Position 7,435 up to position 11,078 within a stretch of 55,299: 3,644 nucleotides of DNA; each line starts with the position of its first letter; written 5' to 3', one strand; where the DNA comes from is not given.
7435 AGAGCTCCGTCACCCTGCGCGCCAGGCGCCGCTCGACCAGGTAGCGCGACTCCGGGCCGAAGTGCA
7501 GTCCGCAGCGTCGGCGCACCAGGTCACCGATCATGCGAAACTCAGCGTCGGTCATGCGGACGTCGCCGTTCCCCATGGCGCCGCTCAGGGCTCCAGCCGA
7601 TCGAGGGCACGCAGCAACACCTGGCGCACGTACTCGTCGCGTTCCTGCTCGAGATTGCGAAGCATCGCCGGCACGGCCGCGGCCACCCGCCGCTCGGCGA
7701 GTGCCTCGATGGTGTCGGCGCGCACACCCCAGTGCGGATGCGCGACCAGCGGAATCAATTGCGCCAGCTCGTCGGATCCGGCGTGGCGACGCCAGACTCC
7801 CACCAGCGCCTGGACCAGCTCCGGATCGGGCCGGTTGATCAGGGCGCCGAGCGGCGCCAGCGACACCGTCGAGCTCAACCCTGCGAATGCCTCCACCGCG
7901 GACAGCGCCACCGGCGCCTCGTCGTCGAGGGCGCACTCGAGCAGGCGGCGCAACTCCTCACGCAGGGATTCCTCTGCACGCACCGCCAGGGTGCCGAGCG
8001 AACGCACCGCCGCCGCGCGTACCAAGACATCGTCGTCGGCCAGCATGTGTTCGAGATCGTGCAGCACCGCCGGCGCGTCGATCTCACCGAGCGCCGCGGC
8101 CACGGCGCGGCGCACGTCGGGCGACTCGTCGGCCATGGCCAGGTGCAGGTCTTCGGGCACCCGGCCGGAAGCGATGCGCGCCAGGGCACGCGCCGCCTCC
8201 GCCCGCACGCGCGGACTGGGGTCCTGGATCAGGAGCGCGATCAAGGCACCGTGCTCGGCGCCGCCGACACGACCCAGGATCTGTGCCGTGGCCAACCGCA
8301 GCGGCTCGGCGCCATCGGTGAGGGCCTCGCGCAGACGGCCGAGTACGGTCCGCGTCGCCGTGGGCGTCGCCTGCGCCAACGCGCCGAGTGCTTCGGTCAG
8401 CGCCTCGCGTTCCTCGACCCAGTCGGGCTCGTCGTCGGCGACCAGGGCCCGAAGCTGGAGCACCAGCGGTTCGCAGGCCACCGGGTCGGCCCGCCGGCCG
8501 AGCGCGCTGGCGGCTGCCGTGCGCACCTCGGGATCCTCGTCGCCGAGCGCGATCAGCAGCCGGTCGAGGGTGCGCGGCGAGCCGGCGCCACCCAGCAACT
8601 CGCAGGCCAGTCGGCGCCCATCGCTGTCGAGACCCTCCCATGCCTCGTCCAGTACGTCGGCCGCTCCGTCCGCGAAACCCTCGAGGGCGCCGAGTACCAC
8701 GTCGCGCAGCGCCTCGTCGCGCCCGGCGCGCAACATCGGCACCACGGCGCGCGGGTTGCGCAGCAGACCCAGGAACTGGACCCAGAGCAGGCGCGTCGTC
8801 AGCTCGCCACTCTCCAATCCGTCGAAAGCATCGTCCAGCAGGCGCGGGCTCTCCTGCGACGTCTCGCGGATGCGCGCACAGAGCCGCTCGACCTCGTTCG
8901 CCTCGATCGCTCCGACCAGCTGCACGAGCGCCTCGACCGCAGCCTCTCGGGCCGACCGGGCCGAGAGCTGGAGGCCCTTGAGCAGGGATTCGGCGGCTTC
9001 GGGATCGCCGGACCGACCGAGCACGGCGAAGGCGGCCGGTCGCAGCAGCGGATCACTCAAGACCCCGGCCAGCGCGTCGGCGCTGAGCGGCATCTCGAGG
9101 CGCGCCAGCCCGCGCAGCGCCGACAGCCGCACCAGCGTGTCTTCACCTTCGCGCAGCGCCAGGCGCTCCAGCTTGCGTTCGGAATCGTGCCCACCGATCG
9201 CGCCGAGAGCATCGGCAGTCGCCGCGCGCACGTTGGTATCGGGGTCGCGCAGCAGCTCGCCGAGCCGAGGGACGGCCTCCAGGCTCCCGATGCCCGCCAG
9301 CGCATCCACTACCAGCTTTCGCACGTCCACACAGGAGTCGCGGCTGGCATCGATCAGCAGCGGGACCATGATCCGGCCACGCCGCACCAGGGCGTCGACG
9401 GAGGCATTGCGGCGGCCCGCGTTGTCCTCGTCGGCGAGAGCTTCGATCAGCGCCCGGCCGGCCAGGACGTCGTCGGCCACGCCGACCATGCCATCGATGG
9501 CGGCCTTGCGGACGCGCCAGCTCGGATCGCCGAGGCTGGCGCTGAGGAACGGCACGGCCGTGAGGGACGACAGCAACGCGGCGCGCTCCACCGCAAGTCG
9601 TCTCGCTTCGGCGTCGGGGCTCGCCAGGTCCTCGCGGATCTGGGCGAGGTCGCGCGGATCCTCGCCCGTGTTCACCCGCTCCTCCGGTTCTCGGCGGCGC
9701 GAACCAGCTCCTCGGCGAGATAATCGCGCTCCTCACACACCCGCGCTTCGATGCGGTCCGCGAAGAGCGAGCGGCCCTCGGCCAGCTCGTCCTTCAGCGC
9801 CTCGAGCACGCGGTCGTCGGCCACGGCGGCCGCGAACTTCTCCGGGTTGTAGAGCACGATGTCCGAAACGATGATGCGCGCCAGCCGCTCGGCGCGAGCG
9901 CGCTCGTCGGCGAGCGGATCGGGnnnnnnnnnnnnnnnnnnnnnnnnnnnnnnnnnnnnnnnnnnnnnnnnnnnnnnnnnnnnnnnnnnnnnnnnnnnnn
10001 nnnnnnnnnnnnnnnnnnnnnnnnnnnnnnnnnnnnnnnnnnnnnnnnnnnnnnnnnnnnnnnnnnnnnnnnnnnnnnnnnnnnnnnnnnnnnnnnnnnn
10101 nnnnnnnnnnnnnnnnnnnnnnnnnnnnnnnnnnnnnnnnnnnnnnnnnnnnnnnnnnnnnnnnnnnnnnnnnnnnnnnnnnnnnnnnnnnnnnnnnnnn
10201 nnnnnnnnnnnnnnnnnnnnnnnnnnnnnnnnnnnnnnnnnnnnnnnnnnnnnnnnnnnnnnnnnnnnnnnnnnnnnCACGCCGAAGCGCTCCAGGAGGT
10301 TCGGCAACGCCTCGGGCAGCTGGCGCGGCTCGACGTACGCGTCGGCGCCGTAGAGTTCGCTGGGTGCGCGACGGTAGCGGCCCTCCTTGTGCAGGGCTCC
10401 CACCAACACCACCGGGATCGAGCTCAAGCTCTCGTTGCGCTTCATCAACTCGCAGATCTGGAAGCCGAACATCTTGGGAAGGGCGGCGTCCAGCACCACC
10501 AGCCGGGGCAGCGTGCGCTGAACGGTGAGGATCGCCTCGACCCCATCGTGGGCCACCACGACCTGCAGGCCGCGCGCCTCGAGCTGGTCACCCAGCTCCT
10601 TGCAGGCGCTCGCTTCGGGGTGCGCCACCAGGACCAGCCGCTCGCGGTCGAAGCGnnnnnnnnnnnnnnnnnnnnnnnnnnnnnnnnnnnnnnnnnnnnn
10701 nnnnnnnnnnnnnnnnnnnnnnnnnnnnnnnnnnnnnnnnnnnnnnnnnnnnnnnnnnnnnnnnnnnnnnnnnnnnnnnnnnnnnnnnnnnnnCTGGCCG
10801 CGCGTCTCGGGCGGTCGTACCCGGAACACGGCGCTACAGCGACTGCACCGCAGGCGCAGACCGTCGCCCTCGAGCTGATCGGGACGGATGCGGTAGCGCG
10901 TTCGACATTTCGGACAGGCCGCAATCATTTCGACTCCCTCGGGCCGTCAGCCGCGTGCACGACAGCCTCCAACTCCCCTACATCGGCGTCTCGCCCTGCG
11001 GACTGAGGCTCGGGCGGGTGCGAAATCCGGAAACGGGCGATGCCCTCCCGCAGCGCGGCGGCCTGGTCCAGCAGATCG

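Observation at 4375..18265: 12-gene chemosensory cluster decorated with PATAN, Zn-ribbon-REC, HEAT and GAF modules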

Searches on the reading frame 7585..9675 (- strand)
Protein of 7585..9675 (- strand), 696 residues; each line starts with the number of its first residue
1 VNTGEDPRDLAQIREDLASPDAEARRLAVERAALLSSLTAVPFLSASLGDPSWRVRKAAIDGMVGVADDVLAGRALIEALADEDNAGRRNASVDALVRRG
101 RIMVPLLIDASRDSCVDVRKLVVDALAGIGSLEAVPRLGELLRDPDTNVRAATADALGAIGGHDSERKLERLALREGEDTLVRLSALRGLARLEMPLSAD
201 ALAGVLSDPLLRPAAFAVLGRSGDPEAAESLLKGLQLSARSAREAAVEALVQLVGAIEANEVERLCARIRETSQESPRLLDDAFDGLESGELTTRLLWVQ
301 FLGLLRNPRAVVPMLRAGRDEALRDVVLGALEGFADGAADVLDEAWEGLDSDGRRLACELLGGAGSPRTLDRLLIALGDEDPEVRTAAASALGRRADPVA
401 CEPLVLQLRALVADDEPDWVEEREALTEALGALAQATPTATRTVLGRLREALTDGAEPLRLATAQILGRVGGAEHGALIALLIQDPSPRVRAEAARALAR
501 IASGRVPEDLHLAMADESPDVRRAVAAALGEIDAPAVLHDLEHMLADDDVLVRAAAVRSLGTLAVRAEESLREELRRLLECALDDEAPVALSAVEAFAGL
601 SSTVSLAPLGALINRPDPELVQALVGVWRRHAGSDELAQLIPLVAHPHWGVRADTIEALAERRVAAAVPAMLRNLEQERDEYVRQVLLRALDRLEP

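Call 7: search_protein_families(library=pfam, proteins=[window:7585-9675:-], max_evalue=0.01)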
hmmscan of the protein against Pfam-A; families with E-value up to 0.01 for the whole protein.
window:7585-9675:- (696 aa): 15 families
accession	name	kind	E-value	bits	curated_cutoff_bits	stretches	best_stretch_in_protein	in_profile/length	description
PF13646.12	HEAT_2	-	2.1e-66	220.7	27.7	8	477-561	3-88/88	HEAT repeats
PF02985.28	HEAT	-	2.5e-37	123.8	23.5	4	478-503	5-29/31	HEAT repeat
PF13513.12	HEAT_EZ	-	4.6e-17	62.5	27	1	133-160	28-55/55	HEAT-like repeat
PF12717.13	Cnd1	-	9.4e-10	39.2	26.4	0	538-601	23-86/162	non-SMC mitotic condensation complex subunit 1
PF03130.22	HEAT_PBS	-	2.2e-08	34.2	20.9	0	521-547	1-27/27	PBS lyase HEAT-like repeat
PF00514.29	Arm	-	6.5e-07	29.6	20.6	0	132-158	11-37/41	Armadillo/beta-catenin-like repeat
PF25786.1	HEAT_GCN1_C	-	1e-06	29.3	27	0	535-601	26-98/151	GCN1-like, C-terminal HEAT repeats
PF01602.26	Adaptin_N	-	2.2e-06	27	37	0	482-607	122-268/524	Adaptin N terminal region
PF20168.4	PDS5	-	3.1e-05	22.4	27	1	420-597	219-384/1053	Sister chromatid cohesion protein PDS5 protein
PF21581.3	SCD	-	0.00026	21.7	27.5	0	543-576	37-68/75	Stromalin conservative domain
PF24987.1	HEAT_EF3_N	-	0.00029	21.3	32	0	370-448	67-146/169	EF3 N-terminal HEAT repeat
PF13251.12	DUF4042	-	0.00069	19.8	27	0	475-504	41-70/182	Domain of unknown function (DUF4042)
PF10363.15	RTP1_C1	-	0.0015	19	25.9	0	482-575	7-79/112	Required for nuclear transport of RNA pol II C-terminus 1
PF25767.1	ARM_TBCD_2nd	-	0.0027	17.6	29.7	0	369-394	78-103/245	Tubulin-specific chaperone D-like, ARM repeats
PF24714.1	TOR1L1_N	-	0.0055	16.5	43.3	0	142-163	91-112/281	TORTIFOLIA1 N-terminal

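Call 33: search_protein_families(library=ncbifam, proteins=[window:7585-9675:-], max_evalue=0.001)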
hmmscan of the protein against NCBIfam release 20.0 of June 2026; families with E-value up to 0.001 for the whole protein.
window:7585-9675:- (696 aa): 8 families
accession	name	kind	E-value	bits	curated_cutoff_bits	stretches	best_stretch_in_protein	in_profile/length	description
NF045915.1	PhycobilmeDegNblB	equivalog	1.1e-24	87.1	300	2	112-265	42-200/214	phycobilisome degradation protein NblB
NF010374.0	PRK13800.1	equivalog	1.7e-19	69.6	1196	1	367-637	621-872/898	fumarate reductase/succinate dehydrogenase flavoprotein subunit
NF058502.1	phyc_lyase_CpcE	equivalog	1.9e-17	63.6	330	1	354-436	59-146/260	C-phycocyanin alpha-cysteine-84 phycocyanobilin lyase subunit CpcE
NF007244.0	PRK09687.1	equivalog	3.9e-10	39.5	275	1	480-590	98-211/285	putative lyase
NF058515.1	phyc_lyase_CpcF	equivalog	7e-10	38.8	220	0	490-592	76-193/200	C-phycocyanin alpha-cysteine-84 phycocyanobilin lyase subunit CpcF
NF058505.1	phyc_lyase_CpeY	equivalog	1.5e-08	33.6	600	1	521-671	68-214/419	C-phycoerythrin alpha-cysteine-82 phycoerythrobilin lyase CpeY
NF045662.1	DVU0298_fam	equivalog_domain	7e-08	32.3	75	0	529-581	18-74/213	DVU0298 family protein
TIGR02270.1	TIGR02270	subfamily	6.1e-07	28.8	206.8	1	429-559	75-201/410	TIGR02270 family protein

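Call 63: search_solved_structures(query=window:7585-9675:-, max_evalue=0.001)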
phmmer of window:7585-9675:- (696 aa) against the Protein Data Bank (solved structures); distinct sequences matched with E-value up to 0.001: 22.
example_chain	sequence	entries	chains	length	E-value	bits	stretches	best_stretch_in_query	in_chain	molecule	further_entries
9sah_A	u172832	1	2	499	4.9e-38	134.6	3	350-603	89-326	E4-NB2 synthetic fusion protein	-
6fsq_A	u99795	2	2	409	1.2e-28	103.6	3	352-570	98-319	alphaRep A3_bGFPD | A3_bGFPD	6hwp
6ft5_A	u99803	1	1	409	4.7e-27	98.3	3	354-563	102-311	alphaRep A3_A3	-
4zv6_A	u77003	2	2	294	6.4e-23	84.6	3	350-409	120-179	AlphaRep-7 | alpha-Rep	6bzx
4xl5_C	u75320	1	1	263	1.2e-21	80.4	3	483-596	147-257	bGFP-A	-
6gwc_C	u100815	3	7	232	2.7e-16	62.8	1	354-560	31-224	iE5 ALPHAREP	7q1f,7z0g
7p0h_A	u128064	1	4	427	7.9e-16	61.2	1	276-409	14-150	Helicobacter pylori ComF fused to an artificial alphaREP crystallization helper (named B2)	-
8aw4_A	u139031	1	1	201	1.1e-15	60.8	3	483-564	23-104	ALPHAREP bB-E3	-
6gx7_E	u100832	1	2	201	2.8e-14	56.1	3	354-409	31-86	iiiA5 ALPHAREP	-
3ltj_A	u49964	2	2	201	2.6e-13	52.9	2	354-424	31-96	AlphaRep-4 | bA3-2: binder of A3 protein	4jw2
3ltm_A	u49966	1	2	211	3.2e-13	52.6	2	354-424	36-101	Alpha-Rep4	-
9rhz_A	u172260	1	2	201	4.4e-13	52.2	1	372-560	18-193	ALPHAREP bE5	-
8aw4_B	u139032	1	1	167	7.9e-13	51.3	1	104-246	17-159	ALPHAREP bGFPD-YY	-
5dcq_A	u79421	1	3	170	5.7e-12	48.5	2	484-560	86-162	artificial repeat proteins (alphaREP3)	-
9t1m_A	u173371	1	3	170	6.1e-12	48.4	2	483-563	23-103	Alpha Rep E4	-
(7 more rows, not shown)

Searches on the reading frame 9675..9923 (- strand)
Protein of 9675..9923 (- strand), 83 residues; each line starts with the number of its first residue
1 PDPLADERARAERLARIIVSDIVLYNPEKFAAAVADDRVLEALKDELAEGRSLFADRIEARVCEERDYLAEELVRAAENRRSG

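Call 116: search_solved_structures(query=window:9675-9923:-, max_evalue=10)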
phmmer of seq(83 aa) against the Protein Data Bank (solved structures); distinct sequences matched with E-value up to 10: 1.
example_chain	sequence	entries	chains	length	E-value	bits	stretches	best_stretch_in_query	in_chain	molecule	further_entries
8zna_A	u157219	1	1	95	3.6e-11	46.5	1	6-69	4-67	RomX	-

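Call 118: search_solved_structures(query=window:9675-9923:-, max_evalue=10, show_alignments=1)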
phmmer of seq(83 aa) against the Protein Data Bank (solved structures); distinct sequences matched with E-value up to 10: 1.
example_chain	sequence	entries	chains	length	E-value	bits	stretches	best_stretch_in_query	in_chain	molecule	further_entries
8zna_A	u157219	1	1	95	3.6e-11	46.5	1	6-69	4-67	RomX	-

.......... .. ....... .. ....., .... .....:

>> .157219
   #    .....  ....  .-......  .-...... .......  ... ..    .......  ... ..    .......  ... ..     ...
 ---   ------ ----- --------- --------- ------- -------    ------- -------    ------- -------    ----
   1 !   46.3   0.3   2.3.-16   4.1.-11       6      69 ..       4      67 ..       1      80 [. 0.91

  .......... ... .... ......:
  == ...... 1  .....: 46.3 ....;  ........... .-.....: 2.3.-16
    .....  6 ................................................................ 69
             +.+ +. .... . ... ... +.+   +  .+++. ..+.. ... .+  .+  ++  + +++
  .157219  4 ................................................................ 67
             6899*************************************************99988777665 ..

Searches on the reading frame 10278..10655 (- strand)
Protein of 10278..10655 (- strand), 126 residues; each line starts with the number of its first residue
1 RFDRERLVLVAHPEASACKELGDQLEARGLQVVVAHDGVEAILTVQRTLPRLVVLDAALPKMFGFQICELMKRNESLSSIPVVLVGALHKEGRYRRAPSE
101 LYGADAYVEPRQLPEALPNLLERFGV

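Call 123: search_solved_structures(query=window:10278-10655:-, max_evalue=0.001)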
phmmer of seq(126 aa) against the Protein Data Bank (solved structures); distinct sequences matched with E-value up to 0.001: 99 (the best 60 are shown).
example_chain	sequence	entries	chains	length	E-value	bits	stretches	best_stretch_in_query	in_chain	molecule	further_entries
1m5t_A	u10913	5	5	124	6.3e-10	42.3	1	8-109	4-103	cell division response regulator DivK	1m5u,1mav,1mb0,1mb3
1mvo_A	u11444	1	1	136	1.3e-09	41.3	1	7-109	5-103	PhoP response regulator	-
9dvt_R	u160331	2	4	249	1.3e-09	41.3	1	9-116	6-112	DNA-binding dual master transcriptional regulator RpaA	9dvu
9g85_A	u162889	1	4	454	3.7e-09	39.9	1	13-95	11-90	Response regulator PleD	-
2wb4_A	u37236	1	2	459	3.8e-09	39.8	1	13-95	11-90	DIGUANYLATE CYCLASE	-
9g86_A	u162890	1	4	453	3.9e-09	39.8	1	13-95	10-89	Response regulator PleD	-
1w25_A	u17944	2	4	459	4e-09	39.7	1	13-95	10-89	STALKED-CELL DIFFERENTIATION CONTROLLING PROTEIN | RESPONSE REGULATOR PLED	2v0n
3nhz_A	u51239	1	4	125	5.7e-08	36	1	5-87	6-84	Two component system transcriptional regulator mtrA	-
3gt7_A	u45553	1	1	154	8.7e-08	35.4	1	8-90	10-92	Sensor protein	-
2nt4_A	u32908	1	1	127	1e-07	35.2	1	7-108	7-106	Response regulator homolog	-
2gkg_A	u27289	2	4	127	1.2e-07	35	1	7-108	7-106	response regulator homolog | Response regulator FrzS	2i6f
3f6p_A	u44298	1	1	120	1.8e-07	34.4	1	7-109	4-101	Transcriptional regulatory protein yycF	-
2nt3_A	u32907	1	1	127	1.8e-07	34.4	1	7-100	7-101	Response regulator homolog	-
2zwm_A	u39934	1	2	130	2.3e-07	34.1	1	7-109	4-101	Transcriptional regulatory protein yycF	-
2gwr_A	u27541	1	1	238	2.3e-07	34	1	5-87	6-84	DNA-binding response regulator mtrA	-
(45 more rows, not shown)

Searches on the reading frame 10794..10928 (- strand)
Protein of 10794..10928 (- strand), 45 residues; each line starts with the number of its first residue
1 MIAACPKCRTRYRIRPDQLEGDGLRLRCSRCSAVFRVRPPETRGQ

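Call 87: search_solved_structures(query=window:10794-10928:-, max_evalue=10, show_alignments=3)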
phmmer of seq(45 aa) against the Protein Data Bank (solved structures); distinct sequences matched with E-value up to 10: 5.
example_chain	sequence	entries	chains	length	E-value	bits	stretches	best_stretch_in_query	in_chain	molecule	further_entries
7zok_A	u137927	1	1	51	2e-05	27.6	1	4-40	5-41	Adventurous gliding motility protein X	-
2nb9_A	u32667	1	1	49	0.0011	22.2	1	1-33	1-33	Uncharacterized protein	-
6zxw_H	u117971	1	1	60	0.51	14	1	2-38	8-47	Uncharacterized protein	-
5ol0_A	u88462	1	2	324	0.76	13.4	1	3-36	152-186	Putative silent information regulator 2,Putative silent information regulator 2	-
2lri_C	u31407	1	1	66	1.9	12.2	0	21-38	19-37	Autoimmune regulator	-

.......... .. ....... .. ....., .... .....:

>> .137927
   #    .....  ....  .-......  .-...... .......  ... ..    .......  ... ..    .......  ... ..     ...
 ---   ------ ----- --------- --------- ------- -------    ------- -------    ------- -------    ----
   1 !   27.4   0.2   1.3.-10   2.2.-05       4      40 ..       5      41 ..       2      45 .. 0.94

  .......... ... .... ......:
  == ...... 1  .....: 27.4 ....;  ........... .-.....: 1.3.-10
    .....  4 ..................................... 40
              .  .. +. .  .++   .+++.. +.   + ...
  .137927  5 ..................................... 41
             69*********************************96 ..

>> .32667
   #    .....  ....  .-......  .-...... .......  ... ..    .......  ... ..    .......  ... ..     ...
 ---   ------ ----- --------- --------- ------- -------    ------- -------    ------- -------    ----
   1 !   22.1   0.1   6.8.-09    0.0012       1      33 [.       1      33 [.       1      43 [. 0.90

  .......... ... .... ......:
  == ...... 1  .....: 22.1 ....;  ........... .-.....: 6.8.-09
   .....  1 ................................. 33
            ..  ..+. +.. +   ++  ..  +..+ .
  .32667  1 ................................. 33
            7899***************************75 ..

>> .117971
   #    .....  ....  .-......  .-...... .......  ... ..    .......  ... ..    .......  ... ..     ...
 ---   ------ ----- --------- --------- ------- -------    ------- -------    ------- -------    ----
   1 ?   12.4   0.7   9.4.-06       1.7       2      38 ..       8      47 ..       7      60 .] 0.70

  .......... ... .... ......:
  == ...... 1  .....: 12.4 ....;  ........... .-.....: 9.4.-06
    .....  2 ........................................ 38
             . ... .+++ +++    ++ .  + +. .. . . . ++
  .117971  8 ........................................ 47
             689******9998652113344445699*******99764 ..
